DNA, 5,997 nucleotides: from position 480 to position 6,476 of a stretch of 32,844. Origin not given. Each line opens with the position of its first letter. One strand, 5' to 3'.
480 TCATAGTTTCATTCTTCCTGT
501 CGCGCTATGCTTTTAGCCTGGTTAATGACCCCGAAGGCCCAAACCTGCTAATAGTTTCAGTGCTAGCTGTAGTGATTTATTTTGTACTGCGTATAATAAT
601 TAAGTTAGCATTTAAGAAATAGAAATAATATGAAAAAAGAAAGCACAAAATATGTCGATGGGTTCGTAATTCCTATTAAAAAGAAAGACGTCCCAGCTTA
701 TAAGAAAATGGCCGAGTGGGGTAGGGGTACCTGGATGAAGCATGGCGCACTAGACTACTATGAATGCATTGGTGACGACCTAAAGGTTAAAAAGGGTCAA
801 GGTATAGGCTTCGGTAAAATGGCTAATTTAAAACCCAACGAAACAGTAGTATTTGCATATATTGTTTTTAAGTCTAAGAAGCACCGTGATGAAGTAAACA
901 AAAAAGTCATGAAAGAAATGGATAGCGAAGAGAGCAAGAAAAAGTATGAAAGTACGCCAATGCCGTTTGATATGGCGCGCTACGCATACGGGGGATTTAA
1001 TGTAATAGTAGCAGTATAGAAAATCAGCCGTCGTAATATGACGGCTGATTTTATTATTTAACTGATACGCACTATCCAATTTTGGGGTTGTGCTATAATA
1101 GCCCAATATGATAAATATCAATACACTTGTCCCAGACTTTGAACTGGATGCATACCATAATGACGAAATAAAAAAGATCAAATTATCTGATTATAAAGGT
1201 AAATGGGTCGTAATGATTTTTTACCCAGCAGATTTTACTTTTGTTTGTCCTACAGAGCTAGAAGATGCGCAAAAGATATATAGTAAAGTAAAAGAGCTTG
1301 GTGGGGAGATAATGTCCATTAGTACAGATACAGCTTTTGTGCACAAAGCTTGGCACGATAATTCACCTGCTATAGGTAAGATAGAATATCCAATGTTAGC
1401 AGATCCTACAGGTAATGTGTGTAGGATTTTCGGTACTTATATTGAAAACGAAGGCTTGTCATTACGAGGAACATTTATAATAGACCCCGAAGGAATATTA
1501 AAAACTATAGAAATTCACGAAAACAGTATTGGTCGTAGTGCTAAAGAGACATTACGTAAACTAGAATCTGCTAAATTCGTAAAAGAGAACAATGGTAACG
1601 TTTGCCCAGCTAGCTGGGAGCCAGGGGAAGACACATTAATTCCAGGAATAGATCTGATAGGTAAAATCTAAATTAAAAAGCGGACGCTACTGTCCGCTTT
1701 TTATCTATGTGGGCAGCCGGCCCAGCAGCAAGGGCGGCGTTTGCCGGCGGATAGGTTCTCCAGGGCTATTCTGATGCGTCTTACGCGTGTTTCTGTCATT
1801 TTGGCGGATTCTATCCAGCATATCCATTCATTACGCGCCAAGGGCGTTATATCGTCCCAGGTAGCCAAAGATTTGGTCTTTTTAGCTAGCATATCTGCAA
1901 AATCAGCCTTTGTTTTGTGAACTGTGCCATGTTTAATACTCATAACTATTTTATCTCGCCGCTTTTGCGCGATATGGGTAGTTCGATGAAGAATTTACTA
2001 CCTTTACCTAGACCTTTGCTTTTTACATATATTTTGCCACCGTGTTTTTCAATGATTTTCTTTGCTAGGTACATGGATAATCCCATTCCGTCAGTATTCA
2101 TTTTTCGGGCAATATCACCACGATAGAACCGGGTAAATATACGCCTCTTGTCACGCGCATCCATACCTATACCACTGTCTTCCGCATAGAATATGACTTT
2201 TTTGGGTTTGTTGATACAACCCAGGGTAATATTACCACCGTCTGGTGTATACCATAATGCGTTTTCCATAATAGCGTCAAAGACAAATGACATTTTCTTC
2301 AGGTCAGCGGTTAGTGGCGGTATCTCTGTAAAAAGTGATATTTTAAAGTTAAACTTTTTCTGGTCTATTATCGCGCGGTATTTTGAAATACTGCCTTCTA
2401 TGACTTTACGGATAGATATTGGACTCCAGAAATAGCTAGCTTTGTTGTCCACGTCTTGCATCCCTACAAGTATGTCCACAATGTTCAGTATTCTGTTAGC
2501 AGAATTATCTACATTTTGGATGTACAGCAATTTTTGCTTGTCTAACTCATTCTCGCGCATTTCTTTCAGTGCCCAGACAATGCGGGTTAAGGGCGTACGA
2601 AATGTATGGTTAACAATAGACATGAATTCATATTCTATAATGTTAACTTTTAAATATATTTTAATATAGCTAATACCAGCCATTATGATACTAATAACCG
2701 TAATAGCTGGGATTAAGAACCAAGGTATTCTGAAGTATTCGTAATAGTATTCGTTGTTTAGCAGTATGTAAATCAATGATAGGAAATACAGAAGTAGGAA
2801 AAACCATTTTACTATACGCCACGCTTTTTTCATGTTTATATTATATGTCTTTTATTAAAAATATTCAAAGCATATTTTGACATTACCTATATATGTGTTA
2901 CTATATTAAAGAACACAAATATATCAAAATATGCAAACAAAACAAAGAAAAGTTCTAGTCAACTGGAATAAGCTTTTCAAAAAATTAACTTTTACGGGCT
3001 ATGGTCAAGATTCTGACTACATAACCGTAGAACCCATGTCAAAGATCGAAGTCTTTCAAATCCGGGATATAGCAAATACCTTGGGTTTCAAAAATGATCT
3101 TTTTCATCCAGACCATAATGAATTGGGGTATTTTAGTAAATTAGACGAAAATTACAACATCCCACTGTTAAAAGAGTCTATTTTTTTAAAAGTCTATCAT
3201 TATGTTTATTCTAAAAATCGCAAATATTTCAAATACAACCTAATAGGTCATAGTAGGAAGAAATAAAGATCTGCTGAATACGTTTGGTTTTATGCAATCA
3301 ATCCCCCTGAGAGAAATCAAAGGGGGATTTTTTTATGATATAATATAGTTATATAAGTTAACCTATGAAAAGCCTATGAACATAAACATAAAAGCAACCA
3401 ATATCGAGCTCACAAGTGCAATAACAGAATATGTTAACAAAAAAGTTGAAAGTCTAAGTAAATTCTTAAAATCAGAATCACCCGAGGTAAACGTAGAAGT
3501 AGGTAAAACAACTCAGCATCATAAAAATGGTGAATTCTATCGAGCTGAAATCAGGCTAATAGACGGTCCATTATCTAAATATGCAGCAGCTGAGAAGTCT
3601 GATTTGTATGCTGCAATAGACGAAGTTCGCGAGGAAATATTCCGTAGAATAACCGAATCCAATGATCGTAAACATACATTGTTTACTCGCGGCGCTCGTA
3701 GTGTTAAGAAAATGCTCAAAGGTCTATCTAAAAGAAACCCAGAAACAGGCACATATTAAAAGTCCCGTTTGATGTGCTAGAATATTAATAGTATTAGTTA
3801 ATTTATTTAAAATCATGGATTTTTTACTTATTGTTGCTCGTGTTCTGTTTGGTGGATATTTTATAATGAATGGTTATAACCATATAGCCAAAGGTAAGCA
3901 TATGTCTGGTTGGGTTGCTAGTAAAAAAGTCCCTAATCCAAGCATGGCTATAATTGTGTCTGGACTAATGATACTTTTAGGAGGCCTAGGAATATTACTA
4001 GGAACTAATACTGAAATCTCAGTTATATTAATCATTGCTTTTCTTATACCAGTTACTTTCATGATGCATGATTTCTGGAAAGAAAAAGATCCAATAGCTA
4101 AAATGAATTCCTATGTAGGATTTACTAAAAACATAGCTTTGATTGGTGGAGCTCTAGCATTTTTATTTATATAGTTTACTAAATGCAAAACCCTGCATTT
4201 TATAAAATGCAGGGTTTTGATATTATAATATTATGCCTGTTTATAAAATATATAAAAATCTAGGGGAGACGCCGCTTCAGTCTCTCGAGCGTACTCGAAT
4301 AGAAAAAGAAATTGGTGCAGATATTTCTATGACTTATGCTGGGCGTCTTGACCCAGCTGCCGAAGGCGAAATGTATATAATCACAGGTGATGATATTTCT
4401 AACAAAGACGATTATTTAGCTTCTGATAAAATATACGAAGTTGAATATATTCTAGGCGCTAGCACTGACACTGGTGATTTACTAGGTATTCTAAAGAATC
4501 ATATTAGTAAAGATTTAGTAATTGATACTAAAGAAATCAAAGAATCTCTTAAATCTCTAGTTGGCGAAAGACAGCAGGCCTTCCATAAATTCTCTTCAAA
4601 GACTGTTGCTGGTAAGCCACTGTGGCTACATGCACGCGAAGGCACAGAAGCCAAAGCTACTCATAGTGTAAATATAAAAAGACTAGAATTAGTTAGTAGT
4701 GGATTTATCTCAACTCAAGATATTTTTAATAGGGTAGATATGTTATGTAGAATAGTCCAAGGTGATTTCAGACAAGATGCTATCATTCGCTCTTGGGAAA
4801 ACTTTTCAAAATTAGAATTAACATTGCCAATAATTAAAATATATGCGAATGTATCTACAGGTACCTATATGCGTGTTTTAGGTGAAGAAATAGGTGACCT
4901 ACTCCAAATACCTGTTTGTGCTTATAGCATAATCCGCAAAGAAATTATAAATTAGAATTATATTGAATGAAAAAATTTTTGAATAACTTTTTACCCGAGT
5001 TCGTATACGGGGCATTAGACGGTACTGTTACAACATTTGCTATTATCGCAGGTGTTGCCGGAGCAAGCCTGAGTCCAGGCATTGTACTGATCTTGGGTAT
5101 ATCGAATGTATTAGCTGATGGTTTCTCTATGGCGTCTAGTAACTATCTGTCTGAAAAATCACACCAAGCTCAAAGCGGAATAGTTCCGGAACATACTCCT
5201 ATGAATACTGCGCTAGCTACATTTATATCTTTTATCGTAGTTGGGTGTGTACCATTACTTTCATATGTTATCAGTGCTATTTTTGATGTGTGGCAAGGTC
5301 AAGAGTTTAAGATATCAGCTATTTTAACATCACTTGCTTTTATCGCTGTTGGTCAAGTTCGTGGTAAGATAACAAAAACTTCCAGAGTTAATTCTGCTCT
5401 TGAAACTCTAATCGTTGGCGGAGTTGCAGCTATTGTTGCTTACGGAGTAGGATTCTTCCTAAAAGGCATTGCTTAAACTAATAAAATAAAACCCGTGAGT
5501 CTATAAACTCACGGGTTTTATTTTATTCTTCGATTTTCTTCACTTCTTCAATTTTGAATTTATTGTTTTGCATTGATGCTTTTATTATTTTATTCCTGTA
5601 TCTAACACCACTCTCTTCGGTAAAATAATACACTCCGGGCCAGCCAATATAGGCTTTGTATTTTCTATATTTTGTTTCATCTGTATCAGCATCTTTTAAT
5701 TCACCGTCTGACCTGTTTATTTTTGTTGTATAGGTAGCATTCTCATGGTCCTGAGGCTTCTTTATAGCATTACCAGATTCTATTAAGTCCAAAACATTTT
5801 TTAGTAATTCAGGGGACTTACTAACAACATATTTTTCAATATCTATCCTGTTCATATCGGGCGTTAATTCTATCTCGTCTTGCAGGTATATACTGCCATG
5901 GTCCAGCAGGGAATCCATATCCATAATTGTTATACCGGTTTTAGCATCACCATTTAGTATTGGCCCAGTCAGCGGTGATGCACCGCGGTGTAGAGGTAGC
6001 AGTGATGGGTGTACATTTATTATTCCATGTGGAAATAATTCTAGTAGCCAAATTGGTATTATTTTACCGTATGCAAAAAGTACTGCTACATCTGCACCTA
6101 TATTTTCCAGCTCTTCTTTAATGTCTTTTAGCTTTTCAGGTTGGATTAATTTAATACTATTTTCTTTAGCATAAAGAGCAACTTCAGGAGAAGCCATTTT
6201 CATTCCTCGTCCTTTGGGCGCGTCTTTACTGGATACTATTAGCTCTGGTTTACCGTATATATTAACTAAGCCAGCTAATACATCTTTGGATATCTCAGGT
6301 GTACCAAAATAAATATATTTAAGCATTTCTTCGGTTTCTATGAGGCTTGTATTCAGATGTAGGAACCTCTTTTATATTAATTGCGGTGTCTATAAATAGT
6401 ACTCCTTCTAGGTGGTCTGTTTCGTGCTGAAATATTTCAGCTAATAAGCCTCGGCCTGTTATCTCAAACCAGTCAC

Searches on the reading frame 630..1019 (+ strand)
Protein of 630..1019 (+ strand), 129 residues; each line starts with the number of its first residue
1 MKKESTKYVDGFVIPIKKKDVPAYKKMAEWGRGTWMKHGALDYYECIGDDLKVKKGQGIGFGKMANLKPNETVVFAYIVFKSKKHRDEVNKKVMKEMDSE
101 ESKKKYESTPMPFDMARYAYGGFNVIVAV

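Call 6: search_protein_families(library=pfam, proteins=[window:630-1019:+], max_evalue=0.001)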
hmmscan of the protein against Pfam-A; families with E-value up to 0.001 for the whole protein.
window:630-1019:+ (129 aa): 1 family
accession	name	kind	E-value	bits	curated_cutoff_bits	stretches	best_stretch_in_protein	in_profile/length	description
PF07237.17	DUF1428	-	1.9e-28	99.1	27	1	7-114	1-101/102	Protein of unknown function (DUF1428)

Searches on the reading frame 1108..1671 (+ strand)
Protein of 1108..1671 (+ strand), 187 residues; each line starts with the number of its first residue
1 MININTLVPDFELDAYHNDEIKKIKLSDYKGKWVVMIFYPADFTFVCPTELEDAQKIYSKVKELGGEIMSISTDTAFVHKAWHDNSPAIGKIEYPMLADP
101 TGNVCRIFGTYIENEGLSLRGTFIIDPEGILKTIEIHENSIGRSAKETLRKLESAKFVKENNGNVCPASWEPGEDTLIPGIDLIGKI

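Call 6: search_protein_families(library=pfam, proteins=[window:1108-1671:+], max_evalue=0.001)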
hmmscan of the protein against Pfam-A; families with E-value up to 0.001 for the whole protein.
window:1108-1671:+ (187 aa): 3 families
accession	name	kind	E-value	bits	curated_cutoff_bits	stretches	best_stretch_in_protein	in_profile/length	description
PF00578.27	AhpC-TSA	-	1.4e-37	128.8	26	1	5-132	2-122/124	AhpC/TSA family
PF08534.16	Redoxin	-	8.4e-17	61.8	26.6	1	7-142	5-139/148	Redoxin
PF10417.14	1-cysPrx_C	-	4.4e-06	27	21.1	1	157-180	4-27/41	C-terminal domain of 1-Cys peroxiredoxin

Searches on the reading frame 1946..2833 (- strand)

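Call 6: search_protein_families(library=pfam, proteins=[window:1946-2833:-], max_evalue=0.001)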
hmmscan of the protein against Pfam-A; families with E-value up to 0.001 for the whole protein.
window:1946-2833:- (295 aa): 2 families
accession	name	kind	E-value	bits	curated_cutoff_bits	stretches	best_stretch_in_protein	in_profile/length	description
PF02518.31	HATPase_c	-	1.1e-17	64.9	26.4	1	179-287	4-109/111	Histidine kinase-, DNA gyrase B-, and HSP90-like ATPase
PF00512.31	HisKA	-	6.4e-07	29.8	26.9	1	69-122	4-57/66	His Kinase A (phospho-acceptor) domain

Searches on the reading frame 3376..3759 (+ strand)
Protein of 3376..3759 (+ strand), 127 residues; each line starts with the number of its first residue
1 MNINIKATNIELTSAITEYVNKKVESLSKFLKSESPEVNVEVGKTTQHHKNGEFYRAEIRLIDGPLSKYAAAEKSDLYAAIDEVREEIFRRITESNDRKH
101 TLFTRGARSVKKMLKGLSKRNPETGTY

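Call 6: search_protein_families(library=pfam, proteins=[window:3376-3759:+], max_evalue=0.001)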
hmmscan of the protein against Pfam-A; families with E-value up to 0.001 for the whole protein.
window:3376-3759:+ (127 aa): 1 family
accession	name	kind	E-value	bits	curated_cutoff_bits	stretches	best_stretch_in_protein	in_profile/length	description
PF02482.25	Ribosomal_S30AE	-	2.6e-15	57.4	23.7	1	3-99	1-87/88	Sigma 54 modulation protein / S30EA ribosomal protein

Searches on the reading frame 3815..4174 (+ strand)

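Call 6: search_protein_families(library=pfam, proteins=[window:3815-4174:+], max_evalue=0.001)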
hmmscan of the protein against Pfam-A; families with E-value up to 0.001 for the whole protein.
window:3815-4174:+ (119 aa): 2 families
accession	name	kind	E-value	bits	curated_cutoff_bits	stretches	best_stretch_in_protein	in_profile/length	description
PF07681.17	DoxX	-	9.4e-12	45.8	23.6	1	5-85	2-84/85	DoxX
PF05514.17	HR_lesion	-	4.7e-06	27.2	22.6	1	36-117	54-136/138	HR-like lesion-inducing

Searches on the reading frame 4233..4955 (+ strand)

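Call 6: search_protein_families(library=pfam, proteins=[window:4233-4955:+], max_evalue=0.001)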
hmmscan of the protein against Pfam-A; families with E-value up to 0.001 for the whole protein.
window:4233-4955:+ (240 aa): 1 family
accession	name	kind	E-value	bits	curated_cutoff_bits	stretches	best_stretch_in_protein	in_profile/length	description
PF01509.24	TruB_N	-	3.8e-19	70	27.3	1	33-155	9-131/149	TruB family pseudouridylate synthase (N terminal domain)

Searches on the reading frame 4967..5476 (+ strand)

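Call 6: search_protein_families(library=pfam, proteins=[window:4967-5476:+], max_evalue=0.001)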
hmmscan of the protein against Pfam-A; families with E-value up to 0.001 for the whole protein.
window:4967-5476:+ (169 aa): 1 family
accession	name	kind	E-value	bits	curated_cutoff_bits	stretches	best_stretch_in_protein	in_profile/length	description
PF01988.24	VIT1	-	7.5e-35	121.1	28.1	2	71-162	123-213/214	VIT family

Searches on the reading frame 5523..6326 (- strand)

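Call 6: search_protein_families(library=pfam, proteins=[window:5523-6326:-], max_evalue=0.001)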
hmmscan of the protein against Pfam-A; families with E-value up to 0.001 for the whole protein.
window:5523-6326:- (267 aa): 1 family
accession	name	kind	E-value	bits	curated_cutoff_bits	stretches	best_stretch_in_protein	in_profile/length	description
PF00551.24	Formyl_trans_N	-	1e-31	110.5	26.1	1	28-178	31-180/181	Formyl transferase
